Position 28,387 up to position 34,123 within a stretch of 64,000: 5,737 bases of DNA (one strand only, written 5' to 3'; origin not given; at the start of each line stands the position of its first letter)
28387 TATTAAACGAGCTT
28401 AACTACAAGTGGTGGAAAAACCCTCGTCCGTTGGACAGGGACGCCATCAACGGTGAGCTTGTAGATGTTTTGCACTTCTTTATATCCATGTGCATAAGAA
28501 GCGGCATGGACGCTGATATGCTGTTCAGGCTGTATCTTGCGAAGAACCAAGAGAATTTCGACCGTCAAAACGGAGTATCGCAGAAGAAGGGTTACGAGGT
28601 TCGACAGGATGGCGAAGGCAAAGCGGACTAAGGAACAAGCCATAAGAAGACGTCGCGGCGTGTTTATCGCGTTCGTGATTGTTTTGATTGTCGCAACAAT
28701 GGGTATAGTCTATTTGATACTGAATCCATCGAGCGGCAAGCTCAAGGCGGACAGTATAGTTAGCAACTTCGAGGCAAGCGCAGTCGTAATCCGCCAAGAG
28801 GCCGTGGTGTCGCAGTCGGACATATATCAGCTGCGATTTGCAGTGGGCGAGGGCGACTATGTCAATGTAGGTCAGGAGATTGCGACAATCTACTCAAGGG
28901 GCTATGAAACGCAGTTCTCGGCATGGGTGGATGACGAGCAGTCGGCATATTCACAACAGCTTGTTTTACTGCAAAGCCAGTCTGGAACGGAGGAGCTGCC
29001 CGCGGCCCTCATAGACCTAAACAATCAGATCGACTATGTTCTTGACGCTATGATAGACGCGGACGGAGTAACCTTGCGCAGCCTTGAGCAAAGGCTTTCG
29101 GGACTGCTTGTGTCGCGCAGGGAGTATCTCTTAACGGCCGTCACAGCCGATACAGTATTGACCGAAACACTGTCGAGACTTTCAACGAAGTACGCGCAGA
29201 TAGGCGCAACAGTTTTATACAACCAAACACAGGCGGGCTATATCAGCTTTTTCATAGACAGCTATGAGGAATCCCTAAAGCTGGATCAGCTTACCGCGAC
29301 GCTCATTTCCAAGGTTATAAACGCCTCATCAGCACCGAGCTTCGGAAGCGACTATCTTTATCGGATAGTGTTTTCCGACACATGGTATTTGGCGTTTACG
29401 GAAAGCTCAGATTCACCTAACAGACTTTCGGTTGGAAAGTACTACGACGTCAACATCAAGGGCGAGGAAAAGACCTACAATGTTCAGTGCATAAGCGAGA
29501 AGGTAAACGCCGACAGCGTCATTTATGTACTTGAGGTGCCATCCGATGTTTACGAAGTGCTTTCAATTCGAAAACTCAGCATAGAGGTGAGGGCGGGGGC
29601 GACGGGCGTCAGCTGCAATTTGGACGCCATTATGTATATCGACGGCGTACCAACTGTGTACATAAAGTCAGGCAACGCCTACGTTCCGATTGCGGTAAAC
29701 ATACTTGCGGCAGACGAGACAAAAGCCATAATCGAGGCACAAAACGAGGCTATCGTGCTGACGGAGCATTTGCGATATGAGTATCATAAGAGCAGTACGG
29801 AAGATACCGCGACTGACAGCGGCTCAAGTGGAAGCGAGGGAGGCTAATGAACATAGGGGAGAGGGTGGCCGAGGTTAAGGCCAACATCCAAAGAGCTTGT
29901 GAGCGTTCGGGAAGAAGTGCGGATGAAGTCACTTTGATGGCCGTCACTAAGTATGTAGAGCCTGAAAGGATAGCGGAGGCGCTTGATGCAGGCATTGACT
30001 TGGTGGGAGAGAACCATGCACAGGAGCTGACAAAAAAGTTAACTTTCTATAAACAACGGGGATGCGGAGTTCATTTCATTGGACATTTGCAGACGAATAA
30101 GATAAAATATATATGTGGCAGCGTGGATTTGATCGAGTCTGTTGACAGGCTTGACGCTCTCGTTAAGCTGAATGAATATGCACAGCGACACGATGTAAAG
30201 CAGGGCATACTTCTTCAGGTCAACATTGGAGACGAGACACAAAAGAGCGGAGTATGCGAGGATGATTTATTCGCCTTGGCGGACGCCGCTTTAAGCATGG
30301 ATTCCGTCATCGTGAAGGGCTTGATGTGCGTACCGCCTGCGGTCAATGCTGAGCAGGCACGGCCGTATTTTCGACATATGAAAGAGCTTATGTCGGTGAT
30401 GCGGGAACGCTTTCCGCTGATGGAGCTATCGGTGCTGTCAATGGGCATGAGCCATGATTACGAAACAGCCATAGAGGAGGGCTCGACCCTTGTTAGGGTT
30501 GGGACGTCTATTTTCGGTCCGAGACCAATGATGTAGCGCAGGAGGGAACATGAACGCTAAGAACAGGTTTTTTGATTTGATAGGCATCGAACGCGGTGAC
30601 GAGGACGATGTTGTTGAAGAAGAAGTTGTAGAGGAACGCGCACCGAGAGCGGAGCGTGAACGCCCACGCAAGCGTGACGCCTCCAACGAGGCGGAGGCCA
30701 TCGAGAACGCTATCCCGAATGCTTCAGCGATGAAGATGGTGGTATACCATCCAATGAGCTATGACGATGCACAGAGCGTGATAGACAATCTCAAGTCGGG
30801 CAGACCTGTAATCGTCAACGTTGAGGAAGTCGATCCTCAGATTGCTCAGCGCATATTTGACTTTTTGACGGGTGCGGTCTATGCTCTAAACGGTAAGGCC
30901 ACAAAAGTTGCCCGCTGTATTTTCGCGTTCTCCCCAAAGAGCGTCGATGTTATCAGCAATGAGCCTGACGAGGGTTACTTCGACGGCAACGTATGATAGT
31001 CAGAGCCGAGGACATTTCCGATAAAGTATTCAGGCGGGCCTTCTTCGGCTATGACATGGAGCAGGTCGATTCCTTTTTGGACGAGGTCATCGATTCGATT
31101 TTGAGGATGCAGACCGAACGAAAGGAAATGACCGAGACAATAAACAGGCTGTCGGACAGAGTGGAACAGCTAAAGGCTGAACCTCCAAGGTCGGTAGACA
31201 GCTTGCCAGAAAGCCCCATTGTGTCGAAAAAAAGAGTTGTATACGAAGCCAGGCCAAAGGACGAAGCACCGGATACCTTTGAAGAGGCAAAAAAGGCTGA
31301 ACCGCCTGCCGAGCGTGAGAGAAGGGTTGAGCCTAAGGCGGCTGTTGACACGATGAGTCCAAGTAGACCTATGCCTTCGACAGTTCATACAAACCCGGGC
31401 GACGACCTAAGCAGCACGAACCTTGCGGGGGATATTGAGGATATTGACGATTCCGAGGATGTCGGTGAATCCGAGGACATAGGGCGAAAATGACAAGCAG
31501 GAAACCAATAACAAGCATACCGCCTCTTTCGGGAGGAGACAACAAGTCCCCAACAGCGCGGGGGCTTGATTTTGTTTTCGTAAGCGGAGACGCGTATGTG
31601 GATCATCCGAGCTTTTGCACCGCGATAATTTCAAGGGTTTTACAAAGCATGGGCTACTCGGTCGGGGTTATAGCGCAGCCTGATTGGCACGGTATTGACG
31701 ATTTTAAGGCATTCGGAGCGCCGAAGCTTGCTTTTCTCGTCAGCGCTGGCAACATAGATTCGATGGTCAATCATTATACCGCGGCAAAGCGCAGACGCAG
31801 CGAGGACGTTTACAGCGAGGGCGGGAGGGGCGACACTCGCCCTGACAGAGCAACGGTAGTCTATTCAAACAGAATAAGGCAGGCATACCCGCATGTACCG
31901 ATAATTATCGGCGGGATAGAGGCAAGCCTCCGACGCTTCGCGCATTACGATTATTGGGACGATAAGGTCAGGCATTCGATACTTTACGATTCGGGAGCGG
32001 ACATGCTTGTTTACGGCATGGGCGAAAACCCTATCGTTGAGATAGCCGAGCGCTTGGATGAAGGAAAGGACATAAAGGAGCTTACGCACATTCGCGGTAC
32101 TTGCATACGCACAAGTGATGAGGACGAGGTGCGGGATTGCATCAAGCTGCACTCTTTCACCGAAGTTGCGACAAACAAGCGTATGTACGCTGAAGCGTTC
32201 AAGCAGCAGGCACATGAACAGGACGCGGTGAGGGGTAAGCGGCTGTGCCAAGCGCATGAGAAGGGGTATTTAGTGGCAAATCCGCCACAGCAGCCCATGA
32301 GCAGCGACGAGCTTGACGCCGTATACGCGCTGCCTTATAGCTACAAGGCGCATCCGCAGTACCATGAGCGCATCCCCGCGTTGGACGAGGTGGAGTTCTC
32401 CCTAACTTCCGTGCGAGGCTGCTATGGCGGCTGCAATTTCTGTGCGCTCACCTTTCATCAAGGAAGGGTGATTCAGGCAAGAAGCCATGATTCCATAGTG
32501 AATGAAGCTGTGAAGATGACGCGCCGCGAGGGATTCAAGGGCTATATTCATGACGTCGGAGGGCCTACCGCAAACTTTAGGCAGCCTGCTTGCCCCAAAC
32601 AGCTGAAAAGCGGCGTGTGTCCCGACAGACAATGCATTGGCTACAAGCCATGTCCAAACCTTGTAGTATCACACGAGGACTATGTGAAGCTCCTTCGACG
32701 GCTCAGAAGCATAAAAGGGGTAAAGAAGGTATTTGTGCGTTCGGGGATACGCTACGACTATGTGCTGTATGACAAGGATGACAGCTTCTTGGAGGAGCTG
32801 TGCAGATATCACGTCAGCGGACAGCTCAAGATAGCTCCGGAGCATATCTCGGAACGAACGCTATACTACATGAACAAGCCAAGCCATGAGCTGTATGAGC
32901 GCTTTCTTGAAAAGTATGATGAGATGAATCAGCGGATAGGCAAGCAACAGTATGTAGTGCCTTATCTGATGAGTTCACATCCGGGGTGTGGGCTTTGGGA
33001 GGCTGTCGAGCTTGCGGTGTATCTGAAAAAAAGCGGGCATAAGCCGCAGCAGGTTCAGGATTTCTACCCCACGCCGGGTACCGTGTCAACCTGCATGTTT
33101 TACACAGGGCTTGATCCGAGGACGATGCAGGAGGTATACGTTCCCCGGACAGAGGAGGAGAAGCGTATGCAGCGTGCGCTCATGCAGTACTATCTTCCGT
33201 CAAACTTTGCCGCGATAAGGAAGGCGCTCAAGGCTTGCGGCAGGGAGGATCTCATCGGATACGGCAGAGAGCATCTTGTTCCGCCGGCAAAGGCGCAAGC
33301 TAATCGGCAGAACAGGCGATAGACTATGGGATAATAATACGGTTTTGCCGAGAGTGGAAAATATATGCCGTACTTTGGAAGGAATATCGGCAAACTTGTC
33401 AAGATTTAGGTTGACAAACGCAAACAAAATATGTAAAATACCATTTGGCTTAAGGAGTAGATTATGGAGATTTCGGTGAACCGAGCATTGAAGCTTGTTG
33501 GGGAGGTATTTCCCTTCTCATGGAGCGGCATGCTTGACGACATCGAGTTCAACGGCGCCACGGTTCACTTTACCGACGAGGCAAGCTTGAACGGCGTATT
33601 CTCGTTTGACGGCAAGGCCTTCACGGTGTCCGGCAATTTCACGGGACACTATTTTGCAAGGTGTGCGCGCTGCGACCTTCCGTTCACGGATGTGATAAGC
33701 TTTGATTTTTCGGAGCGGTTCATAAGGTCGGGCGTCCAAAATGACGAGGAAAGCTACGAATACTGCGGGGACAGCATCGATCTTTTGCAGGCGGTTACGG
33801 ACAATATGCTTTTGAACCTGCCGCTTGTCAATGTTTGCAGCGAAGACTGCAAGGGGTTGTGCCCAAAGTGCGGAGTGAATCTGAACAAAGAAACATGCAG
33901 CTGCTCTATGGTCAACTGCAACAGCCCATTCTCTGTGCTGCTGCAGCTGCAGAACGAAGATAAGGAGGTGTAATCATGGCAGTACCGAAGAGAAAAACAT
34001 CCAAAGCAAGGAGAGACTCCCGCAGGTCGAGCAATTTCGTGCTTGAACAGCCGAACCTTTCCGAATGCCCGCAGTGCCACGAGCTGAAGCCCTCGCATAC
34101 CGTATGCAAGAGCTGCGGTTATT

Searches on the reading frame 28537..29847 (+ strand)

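Call 30: search_protein_families(library=pfam, proteins=[window:28537-29847:+], max_evalue=0.00001)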
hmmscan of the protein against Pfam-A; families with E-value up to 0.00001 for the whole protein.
window:28537-29847:+ (436 aa): 1 family
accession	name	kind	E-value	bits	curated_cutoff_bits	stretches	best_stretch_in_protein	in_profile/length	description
PF12700.13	HlyD_2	-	1.3e-17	64.1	25.1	1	32-400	4-385/416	HlyD family secretion protein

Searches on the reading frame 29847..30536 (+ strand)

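Call 30: search_protein_families(library=pfam, proteins=[window:29847-30536:+], max_evalue=0.00001)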
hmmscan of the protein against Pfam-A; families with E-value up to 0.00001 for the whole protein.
window:29847-30536:+ (229 aa): 1 family
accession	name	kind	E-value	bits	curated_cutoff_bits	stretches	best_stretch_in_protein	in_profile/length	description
PF01168.26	Ala_racemase_N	-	1.1e-18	68.2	24.1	1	8-227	4-220/220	Alanine racemase, N-terminal domain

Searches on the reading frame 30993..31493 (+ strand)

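Call 30: search_protein_families(library=pfam, proteins=[window:30993-31493:+], max_evalue=0.00001)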
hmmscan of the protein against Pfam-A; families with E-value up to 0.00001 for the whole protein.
window:30993-31493:+ (166 aa): 1 family
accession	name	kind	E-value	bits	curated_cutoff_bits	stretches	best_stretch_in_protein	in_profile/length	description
PF05103.18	DivIVA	-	4.5e-13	49.7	28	1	5-61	3-59/131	DivIVA protein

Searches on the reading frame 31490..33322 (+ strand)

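Call 30: search_protein_families(library=pfam, proteins=[window:31490-33322:+], max_evalue=0.00001)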
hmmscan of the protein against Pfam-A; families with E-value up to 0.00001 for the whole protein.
window:31490-33322:+ (610 aa): 3 families
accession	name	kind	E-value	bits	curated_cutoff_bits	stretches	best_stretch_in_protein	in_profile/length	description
PF08497.15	Radical_SAM_N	-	2e-129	431.6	25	1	17-304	8-301/301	Radical SAM N-terminal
PF11842.13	DUF3362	-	3.6e-29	102.3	27.6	1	520-604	1-90/151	Domain of unknown function (DUF3362)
PF04055.27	Radical_SAM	-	4.4e-08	33.9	29.5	1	308-482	4-142/166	Radical SAM superfamily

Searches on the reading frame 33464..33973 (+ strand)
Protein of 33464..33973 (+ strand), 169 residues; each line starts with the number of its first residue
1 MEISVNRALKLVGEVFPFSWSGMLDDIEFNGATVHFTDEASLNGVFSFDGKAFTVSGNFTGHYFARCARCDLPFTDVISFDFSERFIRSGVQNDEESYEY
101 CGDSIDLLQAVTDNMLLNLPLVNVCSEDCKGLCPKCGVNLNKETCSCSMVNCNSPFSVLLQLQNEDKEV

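Call 30: search_protein_families(library=pfam, proteins=[window:33464-33973:+], max_evalue=0.00001)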
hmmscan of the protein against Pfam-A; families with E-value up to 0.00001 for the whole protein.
window:33464-33973:+ (169 aa): 1 family
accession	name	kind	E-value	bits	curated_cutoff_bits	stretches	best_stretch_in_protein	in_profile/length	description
PF02620.22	YceD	-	4.7e-23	81.9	33.2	1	56-162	2-118/119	Large ribosomal RNA subunit accumulation protein YceD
